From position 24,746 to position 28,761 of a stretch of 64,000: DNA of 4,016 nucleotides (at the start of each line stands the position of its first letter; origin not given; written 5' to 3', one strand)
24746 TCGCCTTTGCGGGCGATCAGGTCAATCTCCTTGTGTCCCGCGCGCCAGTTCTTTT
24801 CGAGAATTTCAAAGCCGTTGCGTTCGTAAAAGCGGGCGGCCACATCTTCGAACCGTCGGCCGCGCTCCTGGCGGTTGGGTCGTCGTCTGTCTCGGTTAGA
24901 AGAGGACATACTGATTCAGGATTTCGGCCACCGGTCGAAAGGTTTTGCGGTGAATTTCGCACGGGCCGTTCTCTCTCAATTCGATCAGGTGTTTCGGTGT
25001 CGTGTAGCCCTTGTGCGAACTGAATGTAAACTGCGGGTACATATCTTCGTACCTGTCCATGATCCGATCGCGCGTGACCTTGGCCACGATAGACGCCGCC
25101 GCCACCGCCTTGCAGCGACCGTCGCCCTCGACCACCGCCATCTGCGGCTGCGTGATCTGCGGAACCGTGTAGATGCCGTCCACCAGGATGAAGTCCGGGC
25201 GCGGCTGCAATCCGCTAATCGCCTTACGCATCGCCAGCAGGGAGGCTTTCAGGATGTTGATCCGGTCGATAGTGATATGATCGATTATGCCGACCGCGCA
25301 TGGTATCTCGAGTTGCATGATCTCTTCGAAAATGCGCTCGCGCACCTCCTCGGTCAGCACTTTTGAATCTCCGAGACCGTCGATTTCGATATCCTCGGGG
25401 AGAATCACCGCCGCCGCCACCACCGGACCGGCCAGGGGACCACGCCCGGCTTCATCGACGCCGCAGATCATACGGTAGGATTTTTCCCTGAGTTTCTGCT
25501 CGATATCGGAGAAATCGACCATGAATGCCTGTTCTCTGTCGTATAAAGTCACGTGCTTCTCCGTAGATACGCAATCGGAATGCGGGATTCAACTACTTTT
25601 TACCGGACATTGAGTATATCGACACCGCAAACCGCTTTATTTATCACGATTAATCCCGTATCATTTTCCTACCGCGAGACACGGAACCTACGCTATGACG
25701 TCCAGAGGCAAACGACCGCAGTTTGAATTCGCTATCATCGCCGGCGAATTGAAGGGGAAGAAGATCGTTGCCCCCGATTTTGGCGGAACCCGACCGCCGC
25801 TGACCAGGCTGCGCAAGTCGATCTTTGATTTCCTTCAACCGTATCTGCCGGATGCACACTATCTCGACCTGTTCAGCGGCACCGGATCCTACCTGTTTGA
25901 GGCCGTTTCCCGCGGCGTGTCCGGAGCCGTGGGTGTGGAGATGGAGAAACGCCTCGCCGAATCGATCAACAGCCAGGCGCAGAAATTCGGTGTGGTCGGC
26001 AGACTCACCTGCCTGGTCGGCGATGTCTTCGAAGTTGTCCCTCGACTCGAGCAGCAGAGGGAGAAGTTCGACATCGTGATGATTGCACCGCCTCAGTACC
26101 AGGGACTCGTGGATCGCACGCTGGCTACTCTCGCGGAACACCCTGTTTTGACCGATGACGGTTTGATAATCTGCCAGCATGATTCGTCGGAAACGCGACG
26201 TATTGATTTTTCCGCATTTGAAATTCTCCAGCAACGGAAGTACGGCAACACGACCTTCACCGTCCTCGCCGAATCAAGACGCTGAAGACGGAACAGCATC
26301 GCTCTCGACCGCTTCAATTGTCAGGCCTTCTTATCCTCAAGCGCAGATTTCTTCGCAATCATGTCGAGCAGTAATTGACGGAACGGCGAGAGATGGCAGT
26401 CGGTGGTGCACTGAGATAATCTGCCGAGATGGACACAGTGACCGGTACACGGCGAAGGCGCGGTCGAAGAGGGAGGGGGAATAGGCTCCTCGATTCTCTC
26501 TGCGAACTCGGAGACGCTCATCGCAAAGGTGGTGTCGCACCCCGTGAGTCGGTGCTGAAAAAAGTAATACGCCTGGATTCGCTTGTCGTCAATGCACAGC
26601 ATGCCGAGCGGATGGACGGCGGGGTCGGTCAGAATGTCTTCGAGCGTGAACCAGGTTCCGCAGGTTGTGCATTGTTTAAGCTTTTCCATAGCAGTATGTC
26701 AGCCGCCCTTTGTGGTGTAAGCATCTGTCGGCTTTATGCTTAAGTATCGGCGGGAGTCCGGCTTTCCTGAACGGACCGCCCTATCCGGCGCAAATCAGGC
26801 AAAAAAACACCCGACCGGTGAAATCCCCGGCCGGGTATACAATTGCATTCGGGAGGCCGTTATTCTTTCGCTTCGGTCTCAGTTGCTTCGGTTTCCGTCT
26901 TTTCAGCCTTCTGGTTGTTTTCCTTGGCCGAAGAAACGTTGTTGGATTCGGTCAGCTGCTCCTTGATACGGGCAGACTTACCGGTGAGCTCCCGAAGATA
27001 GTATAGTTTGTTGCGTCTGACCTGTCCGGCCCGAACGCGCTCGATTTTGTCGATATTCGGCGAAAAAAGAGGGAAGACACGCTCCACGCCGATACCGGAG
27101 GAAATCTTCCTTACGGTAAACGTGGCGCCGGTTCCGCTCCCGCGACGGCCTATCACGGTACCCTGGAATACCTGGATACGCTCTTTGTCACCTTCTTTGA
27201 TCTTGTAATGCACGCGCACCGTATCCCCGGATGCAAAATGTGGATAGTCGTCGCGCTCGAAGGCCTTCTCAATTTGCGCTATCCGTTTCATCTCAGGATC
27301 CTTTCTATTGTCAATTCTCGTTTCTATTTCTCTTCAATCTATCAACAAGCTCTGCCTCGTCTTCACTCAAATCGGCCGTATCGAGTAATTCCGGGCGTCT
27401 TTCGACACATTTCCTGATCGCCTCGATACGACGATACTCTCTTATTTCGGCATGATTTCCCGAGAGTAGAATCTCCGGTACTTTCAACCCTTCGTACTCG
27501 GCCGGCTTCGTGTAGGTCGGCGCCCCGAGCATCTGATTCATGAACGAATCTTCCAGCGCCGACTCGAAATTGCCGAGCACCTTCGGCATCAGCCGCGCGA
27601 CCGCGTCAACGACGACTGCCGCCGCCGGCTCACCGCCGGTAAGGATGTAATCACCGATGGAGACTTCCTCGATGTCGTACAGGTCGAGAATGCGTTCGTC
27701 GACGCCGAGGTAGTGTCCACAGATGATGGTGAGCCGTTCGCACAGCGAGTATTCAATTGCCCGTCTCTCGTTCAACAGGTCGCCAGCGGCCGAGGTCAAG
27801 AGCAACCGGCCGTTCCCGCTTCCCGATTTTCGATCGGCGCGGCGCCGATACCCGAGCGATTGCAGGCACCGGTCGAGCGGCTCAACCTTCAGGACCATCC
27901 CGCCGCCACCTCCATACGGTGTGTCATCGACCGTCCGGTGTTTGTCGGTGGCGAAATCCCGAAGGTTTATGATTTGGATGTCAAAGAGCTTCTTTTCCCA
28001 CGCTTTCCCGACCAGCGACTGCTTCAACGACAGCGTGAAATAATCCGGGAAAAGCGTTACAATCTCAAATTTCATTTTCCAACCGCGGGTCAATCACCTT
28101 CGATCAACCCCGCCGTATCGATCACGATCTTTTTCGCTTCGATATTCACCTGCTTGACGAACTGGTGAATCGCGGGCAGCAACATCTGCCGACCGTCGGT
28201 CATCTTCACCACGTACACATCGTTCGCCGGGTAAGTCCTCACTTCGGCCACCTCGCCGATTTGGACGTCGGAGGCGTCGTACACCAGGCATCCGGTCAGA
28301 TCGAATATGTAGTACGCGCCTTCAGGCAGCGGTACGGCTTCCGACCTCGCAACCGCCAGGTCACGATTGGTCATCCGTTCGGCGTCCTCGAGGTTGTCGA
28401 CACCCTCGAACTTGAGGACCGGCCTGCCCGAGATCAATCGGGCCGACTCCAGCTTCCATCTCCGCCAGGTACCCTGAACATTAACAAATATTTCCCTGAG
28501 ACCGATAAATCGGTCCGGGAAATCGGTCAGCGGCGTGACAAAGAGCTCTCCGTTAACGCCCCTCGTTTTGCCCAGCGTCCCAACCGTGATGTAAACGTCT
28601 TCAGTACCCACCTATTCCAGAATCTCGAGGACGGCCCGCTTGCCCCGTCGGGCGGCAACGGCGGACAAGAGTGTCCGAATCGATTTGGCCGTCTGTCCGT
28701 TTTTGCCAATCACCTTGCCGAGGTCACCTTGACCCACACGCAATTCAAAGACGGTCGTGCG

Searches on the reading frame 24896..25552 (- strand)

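Call 15: search_protein_families(library=pfam, proteins=[window:24896-25552:-])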
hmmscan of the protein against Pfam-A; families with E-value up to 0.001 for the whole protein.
window:24896-25552:- (218 aa): 1 family
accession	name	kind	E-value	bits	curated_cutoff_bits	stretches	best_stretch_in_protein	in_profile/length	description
PF01351.25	RNase_HII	-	1.5e-38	133.2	25.8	1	30-206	1-197/199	Ribonuclease HII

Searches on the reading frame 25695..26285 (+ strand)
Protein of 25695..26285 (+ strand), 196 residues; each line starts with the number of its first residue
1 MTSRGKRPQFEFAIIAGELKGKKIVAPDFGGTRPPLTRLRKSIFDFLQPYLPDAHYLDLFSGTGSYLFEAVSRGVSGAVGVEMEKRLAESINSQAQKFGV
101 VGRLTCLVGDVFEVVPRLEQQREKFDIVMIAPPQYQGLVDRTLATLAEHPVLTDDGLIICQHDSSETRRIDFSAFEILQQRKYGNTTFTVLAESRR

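Call 31: search_protein_families(library=pfam, proteins=[window:25695-26285:+])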
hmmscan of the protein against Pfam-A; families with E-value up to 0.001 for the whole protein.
window:25695-26285:+ (196 aa): 4 families
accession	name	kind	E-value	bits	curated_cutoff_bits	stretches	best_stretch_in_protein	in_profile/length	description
PF03602.21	Cons_hypoth95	-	2e-41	142.1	24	1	14-190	3-180/182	Conserved hypothetical protein 95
PF13847.12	Methyltransf_31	-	2.4e-08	34.3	27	1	54-161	5-110/145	Methyltransferase domain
PF09445.16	Methyltransf_15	-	7.3e-06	26.1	22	1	56-134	4-81/165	RNA cap guanine-N2 methyltransferase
PF13649.12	Methyltransf_25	-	0.00036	21.6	27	1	57-131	2-71/97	Methyltransferase domain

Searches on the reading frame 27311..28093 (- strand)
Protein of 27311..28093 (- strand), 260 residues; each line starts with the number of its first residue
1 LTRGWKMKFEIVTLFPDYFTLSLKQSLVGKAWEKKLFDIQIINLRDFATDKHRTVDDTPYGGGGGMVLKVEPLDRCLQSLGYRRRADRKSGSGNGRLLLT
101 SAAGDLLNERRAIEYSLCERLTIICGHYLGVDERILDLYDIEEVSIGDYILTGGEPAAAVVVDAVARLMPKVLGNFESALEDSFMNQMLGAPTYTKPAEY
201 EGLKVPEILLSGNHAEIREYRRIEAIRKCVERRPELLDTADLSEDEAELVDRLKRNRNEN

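Call 14: search_protein_families(library=pfam, proteins=[window:27311-28093:-])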
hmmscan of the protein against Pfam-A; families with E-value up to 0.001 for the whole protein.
window:27311-28093:- (260 aa): 1 family
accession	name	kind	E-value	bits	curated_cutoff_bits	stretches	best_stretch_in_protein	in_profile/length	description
PF01746.26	tRNA_m1G_MT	-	1.9e-50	171.8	27.3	1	29-234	2-195/195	tRNA (Guanine-1)-methyltransferase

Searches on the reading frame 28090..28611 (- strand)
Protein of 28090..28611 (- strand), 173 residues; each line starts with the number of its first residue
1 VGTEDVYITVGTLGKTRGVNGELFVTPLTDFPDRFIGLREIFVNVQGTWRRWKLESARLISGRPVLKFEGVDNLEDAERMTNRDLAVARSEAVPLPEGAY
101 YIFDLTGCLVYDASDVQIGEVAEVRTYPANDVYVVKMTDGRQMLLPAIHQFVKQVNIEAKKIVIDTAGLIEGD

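Call 14: search_protein_families(library=pfam, proteins=[window:28090-28611:-])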
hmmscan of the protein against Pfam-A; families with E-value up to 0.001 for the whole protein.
window:28090-28611:- (173 aa): 3 families
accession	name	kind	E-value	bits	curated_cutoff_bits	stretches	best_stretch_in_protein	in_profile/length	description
PF01782.24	RimM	-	1.1e-18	67.7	23.5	1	10-90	2-83/84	RimM N-terminal domain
PF24986.1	PRC_RimM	-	2.4e-14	53.2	27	1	103-165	2-64/69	RimM PRC barrel domain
PF05239.21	PRC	-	4e-09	36.8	21.2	1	98-166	2-73/78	PRC-barrel domain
